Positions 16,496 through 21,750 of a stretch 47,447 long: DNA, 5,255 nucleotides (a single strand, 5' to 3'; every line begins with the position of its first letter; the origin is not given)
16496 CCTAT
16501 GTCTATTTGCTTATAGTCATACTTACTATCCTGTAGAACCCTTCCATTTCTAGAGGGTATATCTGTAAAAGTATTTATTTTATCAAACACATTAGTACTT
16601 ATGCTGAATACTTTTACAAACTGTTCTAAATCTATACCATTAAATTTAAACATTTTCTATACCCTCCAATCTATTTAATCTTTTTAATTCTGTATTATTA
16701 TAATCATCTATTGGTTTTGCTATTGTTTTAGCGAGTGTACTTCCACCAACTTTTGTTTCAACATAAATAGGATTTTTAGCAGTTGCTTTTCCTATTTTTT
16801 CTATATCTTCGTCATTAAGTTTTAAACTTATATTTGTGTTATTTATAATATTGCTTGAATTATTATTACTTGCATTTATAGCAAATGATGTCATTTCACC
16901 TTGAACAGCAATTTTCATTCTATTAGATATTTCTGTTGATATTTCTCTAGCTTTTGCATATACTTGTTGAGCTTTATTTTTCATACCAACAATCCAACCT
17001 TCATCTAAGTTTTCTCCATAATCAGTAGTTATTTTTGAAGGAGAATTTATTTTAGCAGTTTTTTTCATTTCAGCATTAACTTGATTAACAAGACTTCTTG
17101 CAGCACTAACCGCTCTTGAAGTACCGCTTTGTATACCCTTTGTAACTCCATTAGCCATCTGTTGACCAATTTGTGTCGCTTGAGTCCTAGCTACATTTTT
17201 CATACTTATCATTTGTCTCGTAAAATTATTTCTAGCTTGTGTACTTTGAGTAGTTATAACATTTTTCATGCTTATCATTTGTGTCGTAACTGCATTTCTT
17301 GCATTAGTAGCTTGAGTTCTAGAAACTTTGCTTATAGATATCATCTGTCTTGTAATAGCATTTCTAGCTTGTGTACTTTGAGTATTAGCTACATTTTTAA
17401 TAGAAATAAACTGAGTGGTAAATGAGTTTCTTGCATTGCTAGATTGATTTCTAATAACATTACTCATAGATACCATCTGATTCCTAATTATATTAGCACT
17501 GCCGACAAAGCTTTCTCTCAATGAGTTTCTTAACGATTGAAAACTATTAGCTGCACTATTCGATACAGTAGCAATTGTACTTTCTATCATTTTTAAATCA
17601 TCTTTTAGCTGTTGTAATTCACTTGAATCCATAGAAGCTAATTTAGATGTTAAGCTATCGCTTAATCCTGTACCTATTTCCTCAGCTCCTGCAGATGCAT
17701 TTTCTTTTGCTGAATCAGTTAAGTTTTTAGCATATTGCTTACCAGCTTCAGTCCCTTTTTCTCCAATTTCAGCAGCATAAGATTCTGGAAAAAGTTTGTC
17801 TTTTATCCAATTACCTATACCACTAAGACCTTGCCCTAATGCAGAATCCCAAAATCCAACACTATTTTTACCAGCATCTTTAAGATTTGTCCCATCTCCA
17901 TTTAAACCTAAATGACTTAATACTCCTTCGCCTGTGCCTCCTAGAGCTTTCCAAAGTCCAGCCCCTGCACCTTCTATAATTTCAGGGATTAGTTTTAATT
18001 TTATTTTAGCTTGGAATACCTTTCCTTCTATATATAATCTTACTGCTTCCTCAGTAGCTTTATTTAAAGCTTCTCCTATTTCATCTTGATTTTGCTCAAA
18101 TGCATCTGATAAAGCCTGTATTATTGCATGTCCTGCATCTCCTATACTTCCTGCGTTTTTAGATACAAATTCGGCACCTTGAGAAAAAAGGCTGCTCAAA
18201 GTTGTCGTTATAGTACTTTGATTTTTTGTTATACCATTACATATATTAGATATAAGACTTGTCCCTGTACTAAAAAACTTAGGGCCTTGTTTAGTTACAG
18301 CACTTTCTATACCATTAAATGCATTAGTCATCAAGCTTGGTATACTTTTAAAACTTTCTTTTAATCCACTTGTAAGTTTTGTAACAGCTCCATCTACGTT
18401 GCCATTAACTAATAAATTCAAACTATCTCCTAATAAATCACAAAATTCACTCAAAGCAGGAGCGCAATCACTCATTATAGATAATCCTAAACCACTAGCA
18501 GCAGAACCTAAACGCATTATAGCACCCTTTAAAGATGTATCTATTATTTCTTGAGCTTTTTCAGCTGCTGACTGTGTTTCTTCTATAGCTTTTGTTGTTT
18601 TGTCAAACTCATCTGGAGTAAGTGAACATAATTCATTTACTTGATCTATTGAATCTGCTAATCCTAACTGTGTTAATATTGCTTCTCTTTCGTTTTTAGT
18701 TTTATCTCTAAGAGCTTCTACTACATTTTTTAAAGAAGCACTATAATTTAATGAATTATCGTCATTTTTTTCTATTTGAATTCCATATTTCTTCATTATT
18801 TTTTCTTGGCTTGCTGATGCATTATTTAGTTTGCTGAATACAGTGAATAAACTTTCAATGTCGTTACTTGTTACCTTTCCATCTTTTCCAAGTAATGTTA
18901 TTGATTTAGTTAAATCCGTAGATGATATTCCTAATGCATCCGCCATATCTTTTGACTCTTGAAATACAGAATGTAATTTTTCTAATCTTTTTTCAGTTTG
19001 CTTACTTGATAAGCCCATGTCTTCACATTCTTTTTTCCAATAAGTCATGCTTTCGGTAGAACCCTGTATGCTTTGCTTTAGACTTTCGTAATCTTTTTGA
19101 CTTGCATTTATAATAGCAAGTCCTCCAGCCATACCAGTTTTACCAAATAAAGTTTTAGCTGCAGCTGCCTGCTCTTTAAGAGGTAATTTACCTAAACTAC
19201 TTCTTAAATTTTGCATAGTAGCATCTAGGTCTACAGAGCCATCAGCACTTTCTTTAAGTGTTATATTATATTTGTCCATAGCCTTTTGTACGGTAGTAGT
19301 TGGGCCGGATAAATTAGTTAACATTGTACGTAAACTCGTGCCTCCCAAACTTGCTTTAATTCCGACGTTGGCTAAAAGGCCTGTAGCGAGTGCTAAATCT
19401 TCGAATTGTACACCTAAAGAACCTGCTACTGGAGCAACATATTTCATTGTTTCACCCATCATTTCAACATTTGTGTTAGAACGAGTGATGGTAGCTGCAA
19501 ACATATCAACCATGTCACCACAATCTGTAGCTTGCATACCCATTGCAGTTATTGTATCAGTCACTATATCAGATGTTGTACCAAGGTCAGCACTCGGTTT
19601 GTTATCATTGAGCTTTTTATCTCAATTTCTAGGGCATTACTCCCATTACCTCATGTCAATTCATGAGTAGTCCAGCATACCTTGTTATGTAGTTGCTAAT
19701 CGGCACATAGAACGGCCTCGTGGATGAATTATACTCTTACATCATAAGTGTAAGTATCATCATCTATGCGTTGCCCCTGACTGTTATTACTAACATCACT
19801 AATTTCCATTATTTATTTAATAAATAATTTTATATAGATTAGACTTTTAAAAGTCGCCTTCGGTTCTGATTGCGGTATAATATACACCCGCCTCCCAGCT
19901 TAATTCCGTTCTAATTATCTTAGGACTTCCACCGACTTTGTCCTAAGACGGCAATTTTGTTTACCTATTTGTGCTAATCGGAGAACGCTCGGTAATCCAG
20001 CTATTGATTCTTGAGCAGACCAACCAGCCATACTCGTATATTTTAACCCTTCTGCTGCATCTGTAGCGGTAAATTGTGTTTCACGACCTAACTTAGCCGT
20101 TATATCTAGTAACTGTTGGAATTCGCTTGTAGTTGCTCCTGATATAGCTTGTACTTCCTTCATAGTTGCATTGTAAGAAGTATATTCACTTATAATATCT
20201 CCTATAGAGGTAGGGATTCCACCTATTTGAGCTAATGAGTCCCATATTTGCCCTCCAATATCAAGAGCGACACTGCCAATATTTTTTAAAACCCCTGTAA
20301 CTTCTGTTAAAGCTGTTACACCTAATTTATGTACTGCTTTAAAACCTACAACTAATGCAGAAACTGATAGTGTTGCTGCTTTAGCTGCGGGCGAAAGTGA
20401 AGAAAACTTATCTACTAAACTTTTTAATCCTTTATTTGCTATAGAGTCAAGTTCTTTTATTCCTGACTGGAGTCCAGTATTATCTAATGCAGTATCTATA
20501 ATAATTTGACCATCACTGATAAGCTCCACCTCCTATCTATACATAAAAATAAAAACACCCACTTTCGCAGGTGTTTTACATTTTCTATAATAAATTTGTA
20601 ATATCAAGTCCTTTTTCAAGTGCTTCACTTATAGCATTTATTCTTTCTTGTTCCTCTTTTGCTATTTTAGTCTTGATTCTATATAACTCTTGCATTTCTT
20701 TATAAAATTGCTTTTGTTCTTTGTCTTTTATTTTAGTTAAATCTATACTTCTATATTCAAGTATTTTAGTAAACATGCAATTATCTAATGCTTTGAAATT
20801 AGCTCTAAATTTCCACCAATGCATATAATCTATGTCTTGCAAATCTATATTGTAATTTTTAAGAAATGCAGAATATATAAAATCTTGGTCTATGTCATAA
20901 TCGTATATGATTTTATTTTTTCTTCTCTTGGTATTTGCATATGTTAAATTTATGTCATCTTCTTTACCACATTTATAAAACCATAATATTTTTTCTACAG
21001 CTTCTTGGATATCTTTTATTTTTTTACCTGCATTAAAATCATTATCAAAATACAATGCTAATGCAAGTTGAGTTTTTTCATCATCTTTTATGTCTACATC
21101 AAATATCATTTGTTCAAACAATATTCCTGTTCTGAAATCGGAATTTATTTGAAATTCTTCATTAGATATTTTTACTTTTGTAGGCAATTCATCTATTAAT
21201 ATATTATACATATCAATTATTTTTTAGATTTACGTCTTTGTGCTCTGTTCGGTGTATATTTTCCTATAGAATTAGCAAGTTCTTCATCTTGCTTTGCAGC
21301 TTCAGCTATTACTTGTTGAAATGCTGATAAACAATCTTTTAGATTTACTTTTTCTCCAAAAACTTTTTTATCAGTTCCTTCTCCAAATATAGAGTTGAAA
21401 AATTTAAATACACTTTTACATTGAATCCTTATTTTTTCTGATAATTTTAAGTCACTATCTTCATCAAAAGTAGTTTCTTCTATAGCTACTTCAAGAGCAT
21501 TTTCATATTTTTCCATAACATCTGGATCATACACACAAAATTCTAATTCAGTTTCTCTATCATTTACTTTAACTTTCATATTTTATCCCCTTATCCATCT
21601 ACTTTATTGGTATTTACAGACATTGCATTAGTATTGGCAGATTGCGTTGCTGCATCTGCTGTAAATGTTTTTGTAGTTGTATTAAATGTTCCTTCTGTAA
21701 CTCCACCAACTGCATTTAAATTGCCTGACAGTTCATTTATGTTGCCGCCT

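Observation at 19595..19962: Tape measure gene split by a 368-nt ORF-less structured insert (putative self-splicing intron)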

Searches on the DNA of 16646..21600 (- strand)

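Call 41: search_dna_similar(query=window:16646-21600:-, collection=phages, mode=near, max_rows=15)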
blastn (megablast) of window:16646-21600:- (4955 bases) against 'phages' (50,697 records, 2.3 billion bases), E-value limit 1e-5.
No match.
